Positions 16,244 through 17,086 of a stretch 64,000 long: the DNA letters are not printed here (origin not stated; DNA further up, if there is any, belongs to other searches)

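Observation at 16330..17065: Tetraheme periplasmic cytochrome as an independent sigma-54 unit between the surface cytochromes and their regulators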

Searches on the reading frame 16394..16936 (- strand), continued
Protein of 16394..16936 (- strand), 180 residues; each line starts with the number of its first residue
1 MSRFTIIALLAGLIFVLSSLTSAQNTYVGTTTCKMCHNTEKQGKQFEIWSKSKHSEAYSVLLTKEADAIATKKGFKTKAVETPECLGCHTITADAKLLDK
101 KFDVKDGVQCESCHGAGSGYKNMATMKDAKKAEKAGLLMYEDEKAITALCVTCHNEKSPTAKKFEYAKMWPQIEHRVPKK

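Call 12: find_encoding_contigs(protein=P0001, flank=10000, max_places=3)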
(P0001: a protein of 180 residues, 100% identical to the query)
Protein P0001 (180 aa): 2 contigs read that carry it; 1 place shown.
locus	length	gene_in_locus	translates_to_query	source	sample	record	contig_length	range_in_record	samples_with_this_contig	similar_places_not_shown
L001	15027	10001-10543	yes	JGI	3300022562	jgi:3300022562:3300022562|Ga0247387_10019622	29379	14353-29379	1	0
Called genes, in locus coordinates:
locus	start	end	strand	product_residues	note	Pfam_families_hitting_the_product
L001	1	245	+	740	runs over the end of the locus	PF19313:DUF5916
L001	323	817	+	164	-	PF14376:Haem_bd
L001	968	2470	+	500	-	PF08448:PAS_4, PF13426:PAS_9, PF00989:PAS, PF08448:PAS_4, PF13426:PAS_9, PF08447:PAS_3, PF00512:HisKA, PF02518:HATPase_c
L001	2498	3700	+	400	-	PF00072:Response_reg, PF00158:Sigma54_activat, PF14532:Sigma54_activ_2, PF07728:AAA_5 (weak)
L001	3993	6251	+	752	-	PF01578:Cytochrom_C_asm, PF16327:CcmF_C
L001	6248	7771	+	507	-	PF00512:HisKA, PF02518:HATPase_c, PF13581:HATPase_c_2 (weak)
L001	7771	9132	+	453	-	PF00072:Response_reg, PF00158:Sigma54_activat, PF14532:Sigma54_activ_2, PF00004:AAA (weak), PF07724:AAA_2, PF07728:AAA_5, PF25601:AAA_lid_14, PF02954:HTH_8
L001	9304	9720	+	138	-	PF00072:Response_reg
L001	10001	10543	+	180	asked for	PF02085:Cytochrom_CIII (faint), PF14522:Cytochrome_C7 (faint), PF14537:Cytochrom_c3_2 (faint), PF22113:Mtrc-MtrF_II-IV_dom (weak), PF13435:Cytochrome_C554, PF09699:Paired_CXXCH_1 (weak)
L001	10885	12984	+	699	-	PF18962:Por_Secre_tail (faint), PF02085:Cytochrom_CIII (faint), PF09699:Paired_CXXCH_1 (faint), PF13435:Cytochrome_C554 (faint), PF14522:Cytochrome_C7 (faint), PF14537:Cytochrom_c3_2 (faint), PF22113:Mtrc-MtrF_II-IV_dom (weak), PF13860:FlgD_ig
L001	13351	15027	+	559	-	?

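Call 13: find_encoding_contigs(protein=P0094, flank=10000, max_places=2)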
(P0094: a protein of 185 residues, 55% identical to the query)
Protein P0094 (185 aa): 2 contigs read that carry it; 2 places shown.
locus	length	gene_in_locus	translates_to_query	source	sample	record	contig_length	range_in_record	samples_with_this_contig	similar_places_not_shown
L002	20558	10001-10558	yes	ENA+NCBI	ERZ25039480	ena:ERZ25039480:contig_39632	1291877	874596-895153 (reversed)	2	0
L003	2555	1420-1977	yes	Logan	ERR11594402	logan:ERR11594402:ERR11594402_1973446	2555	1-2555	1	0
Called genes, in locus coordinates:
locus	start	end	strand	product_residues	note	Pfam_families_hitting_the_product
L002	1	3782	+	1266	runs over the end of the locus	PF01074:Glyco_hydro_38N, PF09261:Alpha-mann_mid, PF07748:Glyco_hydro_38C, PF17677:Glyco_hydro38C2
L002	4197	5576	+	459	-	PF04055:Radical_SAM, PF06969:HemN_C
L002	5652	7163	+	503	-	PF08448:PAS_4, PF13188:PAS_8 (faint), PF00989:PAS, PF08448:PAS_4, PF13426:PAS_9, PF08447:PAS_3, PF00512:HisKA, PF02518:HATPase_c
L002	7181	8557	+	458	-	PF00072:Response_reg, PF00158:Sigma54_activat, PF14532:Sigma54_activ_2, PF07728:AAA_5 (weak), PF25601:AAA_lid_14, PF02954:HTH_8 (weak)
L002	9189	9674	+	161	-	-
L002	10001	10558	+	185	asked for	PF22113:Mtrc-MtrF_II-IV_dom (faint), PF09699:Paired_CXXCH_1 (faint), PF13435:Cytochrome_C554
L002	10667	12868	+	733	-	PF14522:Cytochrome_C7 (faint), PF14537:Cytochrom_c3_2 (faint), PF09699:Paired_CXXCH_1 (faint), PF01292:Ni_hydr_CYTB, PF14358:DUF4405 (faint)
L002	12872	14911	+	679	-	PF14522:Cytochrome_C7 (faint), PF14537:Cytochrom_c3_2 (faint), PF02085:Cytochrom_CIII (faint), PF09699:Paired_CXXCH_1 (faint)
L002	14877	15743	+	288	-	-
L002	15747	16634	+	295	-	PF01012:ETF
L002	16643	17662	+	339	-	PF01012:ETF, PF00766:ETF_alpha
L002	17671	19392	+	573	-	PF02771:Acyl-CoA_dh_N, PF02770:Acyl-CoA_dh_M, PF00441:Acyl-CoA_dh_1, PF08028:Acyl-CoA_dh_2, PF12186:AcylCoA_dehyd_C (weak)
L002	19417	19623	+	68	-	-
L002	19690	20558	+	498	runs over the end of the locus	PF03264:Cytochrom_NNT (weak), PF14522:Cytochrome_C7 (faint), PF14537:Cytochrom_c3_2 (faint)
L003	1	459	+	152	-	?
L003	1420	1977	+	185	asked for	PF22113:Mtrc-MtrF_II-IV_dom (faint), PF09699:Paired_CXXCH_1 (faint), PF13435:Cytochrome_C554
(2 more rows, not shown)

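Call 14: find_encoding_contigs(protein=P0060, flank=10000, max_places=2)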
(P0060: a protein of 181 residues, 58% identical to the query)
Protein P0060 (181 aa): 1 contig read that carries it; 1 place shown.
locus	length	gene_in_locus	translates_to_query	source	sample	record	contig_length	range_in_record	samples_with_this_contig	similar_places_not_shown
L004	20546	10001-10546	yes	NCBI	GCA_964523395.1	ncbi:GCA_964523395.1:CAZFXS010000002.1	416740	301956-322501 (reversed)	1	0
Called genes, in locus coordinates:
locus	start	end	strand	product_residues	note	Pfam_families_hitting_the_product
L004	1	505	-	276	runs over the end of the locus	PF00595:PDZ (faint), PF13180:PDZ_2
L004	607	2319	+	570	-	PF00512:HisKA, PF02518:HATPase_c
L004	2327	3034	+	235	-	PF00072:Response_reg, PF00486:Trans_reg_C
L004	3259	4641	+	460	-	PF04055:Radical_SAM, PF06969:HemN_C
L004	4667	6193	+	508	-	PF13188:PAS_8 (faint), PF00989:PAS, PF08448:PAS_4, PF13426:PAS_9, PF08447:PAS_3, PF00512:HisKA, PF02518:HATPase_c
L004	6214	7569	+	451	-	PF00072:Response_reg, PF02954:HTH_8 (faint), PF00158:Sigma54_activat, PF14532:Sigma54_activ_2, PF07728:AAA_5 (faint), PF25601:AAA_lid_14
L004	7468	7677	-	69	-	-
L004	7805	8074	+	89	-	-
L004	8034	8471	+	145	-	-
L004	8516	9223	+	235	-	PF03544:TonB_C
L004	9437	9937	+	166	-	PF00582:Usp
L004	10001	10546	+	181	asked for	PF03264:Cytochrom_NNT (faint), PF13435:Cytochrome_C554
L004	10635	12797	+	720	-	PF09699:Paired_CXXCH_1 (faint), PF14522:Cytochrome_C7 (faint), PF14537:Cytochrom_c3_2 (faint), PF01292:Ni_hydr_CYTB, PF14358:DUF4405 (weak)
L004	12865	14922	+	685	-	PF02085:Cytochrom_CIII (faint), PF14522:Cytochrome_C7 (faint), PF14537:Cytochrom_c3_2 (faint), PF09699:Paired_CXXCH_1 (faint), PF22678:Cytochrom_c_NrfB-like (faint), PF22113:Mtrc-MtrF_II-IV_dom (weak)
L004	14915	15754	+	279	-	-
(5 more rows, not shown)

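Call 15: find_encoding_contigs(protein=P0079, flank=10000, max_places=2)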
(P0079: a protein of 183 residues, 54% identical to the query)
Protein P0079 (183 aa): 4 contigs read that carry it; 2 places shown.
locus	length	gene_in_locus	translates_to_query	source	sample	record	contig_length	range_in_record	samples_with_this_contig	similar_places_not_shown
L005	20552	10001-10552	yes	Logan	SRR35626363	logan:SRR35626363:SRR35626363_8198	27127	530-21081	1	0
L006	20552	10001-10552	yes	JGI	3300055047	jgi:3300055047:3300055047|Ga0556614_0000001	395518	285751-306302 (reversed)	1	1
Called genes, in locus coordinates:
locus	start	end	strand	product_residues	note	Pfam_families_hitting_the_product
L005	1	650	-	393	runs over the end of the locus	?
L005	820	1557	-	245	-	-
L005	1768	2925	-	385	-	PF00365:PFK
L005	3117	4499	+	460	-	PF04055:Radical_SAM, PF06969:HemN_C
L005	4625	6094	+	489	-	PF08448:PAS_4 (weak), PF13188:PAS_8 (faint), PF00989:PAS, PF08448:PAS_4, PF08447:PAS_3, PF13426:PAS_9, PF00512:HisKA, PF02518:HATPase_c, +2 more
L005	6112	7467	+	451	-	PF00072:Response_reg, PF00158:Sigma54_activat, PF14532:Sigma54_activ_2, PF00004:AAA (faint), PF07728:AAA_5 (weak), PF25601:AAA_lid_14, PF02954:HTH_8 (weak)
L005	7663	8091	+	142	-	-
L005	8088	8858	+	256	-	PF03544:TonB_C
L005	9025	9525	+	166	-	PF00582:Usp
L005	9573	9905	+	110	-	-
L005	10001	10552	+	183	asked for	PF22113:Mtrc-MtrF_II-IV_dom (weak), PF09699:Paired_CXXCH_1 (faint), PF13435:Cytochrome_C554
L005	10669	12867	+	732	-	PF02085:Cytochrom_CIII (faint), PF09699:Paired_CXXCH_1 (faint), PF14522:Cytochrome_C7 (faint), PF14537:Cytochrom_c3_2 (faint), PF22678:Cytochrom_c_NrfB-like (faint), PF01292:Ni_hydr_CYTB, PF14358:DUF4405 (faint)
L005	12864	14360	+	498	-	PF03264:Cytochrom_NNT (weak), PF14522:Cytochrome_C7 (faint)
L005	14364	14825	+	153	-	PF00355:Rieske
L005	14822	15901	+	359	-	PF00033:Cytochrome_B, PF13631:Cytochrom_B_N_2, PF00032:Cytochrom_B_C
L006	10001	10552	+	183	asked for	PF22113:Mtrc-MtrF_II-IV_dom (weak), PF09699:Paired_CXXCH_1 (faint), PF13435:Cytochrome_C554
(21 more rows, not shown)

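Call 22: find_related_loci(query=A1, collection=genome_contigs, flank=10000)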
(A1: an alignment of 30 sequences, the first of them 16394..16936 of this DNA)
Query A1 (180 aa) in genome_contigs; peptide patterns used: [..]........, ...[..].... (x = any residue, [..] = any of these).
600 stretches matched a pattern (row limit reached: there are more); 530 encode a relative of the query (tblastn E <= 1e-3); the best 80 are kept; 80 distinct loci.
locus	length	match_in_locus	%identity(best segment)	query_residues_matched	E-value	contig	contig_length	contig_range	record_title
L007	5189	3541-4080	79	1-180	3e-95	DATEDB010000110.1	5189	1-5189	MAG TPA_asm: Bacteroidota bacterium isolate SMAG_U8287 k141_2486562, whole genome shotgun sequence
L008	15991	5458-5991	56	1-179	2e-64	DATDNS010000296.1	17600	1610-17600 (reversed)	MAG TPA_asm: Bacteroidota bacterium isolate SMAG_U443 k141_105952, whole genome shotgun sequence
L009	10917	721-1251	56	3-179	1e-63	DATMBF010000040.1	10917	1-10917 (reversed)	MAG TPA_asm: Bacteroidota bacterium isolate SMAG_U13346 k141_184205, whole genome shotgun sequence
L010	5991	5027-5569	55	1-179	3e-63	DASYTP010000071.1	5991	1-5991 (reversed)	MAG TPA_asm: Bacteroidota bacterium isolate SMAG_U4570 k141_2180274, whole genome shotgun sequence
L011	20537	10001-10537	54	1-179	2e-64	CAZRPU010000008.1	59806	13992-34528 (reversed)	MAG TPA_asm: uncultured Ignavibacteriaceae bacterium isolate SRP237561_co1_256 genome assembly, contig: NODE_669_length_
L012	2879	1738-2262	54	7-179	6e-62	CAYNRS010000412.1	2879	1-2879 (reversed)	MAG TPA_asm: uncultured Ignavibacteriaceae bacterium isolate binchicken_co21_380 genome assembly, contig: NODE_66752_len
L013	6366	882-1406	53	4-179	2e-61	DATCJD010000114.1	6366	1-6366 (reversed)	MAG TPA_asm: Bacteroidota bacterium isolate SMAG_U7876 k141_352419, whole genome shotgun sequence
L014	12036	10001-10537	55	5-179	3e-61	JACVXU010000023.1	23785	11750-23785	MAG: Bacteroidetes bacterium isolate B4_bin.17 scaffold_253, whole genome shotgun sequence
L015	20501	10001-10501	54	7-179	2e-60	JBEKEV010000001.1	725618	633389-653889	MAG: Bacteroidota bacterium isolate SPRUCE 214 SPRUCE_214_1, whole genome shotgun sequence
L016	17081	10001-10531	55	1-180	1e-59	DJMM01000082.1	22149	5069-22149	MAG TPA_asm: Ignavibacteriales bacterium UBA6490 UBA6490_contig_55663, whole genome shotgun sequence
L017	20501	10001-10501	53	7-179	2e-59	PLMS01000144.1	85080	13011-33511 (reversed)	MAG: Ignavibacteriae bacterium isolate fen_1299 73.20120800_E2X.46_contig_912, whole genome shotgun sequence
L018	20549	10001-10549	55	3-180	2e-59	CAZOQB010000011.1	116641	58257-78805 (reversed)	MAG TPA_asm: uncultured Ignavibacteriaceae bacterium isolate binchicken_co191_10 genome assembly, contig: NODE_190_lengt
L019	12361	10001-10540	54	1-179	3e-59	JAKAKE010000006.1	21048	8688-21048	MAG: Bacteroidetes bacterium isolate WY4.bin46 NODE_3018_length_21048_cov_1.895273, whole genome shotgun sequence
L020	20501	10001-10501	54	7-179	6e-59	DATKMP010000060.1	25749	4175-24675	MAG TPA_asm: Bacteroidota bacterium isolate SMAG_U14714 k141_2758522, whole genome shotgun sequence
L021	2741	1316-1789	57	22-179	3e-59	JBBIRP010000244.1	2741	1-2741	MAG: Ignavibacteriales bacterium isolate PFF170222_bin_352 NODE_5673_length_2741_cov_3.458675, whole genome shotgun sequ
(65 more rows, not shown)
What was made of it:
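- More than 530 species-representative genomes encode a relative (call 22).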

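Call 25: predict_structure(alignment_id=A1)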
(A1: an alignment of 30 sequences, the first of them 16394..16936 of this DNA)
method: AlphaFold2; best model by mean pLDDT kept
length: 180 residues; sequences in the alignment: 30
mean_pLDDT: 71.3   pTM: 0.54
mean pLDDT of the five models: 71.3, 71.1, 66.8, 59.8, 58.9
residues with pLDDT >= 90: 0; 70-90: 110; 50-70: 48; < 50: 22
segments of 3 or more residues with pLDDT < 50: 23-42
pLDDT, mean of each block of 10 residues (from residue 1): 78 72 40 42 61 77 86 86 74 65 64 73 75 83 87 76 80 64
secondary structure, 60 per line:
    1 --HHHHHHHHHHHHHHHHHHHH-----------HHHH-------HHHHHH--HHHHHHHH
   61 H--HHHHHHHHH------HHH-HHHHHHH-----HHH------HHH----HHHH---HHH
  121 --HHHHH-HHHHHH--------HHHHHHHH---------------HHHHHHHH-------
elements in order: H3-22 H34-37 H45-50 H53-61 H64-72 H83-89 H111-114 H123-127 H129-134 H143-150 H166-173
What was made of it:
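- Tried and rejected: The heme-free AlphaFold2 model (pLDDT 71, call 25) is not usable.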

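Call 29: fold_search(model_id=the predicted structure, library=pdb)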
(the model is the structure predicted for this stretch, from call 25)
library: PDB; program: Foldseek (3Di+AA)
matches with E <= 10: 0; with E <= 0.001: 0
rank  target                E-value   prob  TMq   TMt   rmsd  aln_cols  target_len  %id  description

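Call 31: search_solved_structures(query=A1, max_evalue=1, show_alignments=2)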
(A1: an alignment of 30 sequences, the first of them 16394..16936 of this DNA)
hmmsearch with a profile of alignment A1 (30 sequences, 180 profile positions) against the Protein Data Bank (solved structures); distinct sequences matched with E-value up to 1: 6.
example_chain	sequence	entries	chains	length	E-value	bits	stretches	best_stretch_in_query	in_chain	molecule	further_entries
1bvb_A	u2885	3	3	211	8.8e-10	41.5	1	26-156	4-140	CYTOCHROME C-554 | CYTOCHROME C554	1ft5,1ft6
5ze8_A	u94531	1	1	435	0.078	15.6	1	29-116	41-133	cytochrome c552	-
7tfs_A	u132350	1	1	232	0.083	15.5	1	31-90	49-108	Cytochrome c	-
6i5b_A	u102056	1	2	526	0.34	13.5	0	84-119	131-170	Uncharacterized protein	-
4rkm_A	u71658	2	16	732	0.35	13.4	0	17-57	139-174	MccA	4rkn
7o0u_C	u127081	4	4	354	0.47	13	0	146-157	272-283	MULTIHEME_CYTC domain-containing protein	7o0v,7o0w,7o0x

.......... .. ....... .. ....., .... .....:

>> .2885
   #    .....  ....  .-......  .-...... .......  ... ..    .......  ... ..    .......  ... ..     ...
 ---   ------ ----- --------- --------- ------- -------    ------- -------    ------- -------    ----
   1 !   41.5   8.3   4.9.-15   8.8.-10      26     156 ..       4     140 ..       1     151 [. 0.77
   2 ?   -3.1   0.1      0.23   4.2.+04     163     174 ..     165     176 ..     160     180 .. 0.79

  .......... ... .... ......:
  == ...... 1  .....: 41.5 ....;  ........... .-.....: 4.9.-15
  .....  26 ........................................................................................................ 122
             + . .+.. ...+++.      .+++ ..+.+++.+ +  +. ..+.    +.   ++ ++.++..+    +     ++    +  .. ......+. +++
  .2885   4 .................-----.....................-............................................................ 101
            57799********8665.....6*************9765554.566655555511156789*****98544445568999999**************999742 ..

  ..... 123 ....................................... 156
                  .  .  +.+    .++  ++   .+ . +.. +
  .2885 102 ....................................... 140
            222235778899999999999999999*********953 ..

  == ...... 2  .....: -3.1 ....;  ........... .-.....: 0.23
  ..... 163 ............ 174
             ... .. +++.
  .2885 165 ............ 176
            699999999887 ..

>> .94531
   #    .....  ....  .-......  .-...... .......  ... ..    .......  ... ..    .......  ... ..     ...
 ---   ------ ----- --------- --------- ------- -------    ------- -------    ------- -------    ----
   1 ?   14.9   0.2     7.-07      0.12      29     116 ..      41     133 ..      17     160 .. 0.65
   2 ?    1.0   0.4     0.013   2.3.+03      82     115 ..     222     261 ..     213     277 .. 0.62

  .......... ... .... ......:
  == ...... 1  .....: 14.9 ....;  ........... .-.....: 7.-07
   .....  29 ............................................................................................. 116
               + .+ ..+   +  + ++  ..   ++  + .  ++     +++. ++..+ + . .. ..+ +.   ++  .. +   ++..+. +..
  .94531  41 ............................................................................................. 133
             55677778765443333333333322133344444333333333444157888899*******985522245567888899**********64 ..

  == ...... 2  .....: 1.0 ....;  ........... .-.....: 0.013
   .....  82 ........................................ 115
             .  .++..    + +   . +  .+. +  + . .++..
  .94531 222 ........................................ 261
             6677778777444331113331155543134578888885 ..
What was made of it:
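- On Cytochrome c554 family (Pfam PF13435): The profile gives E = 8.8e-10 (call 31).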
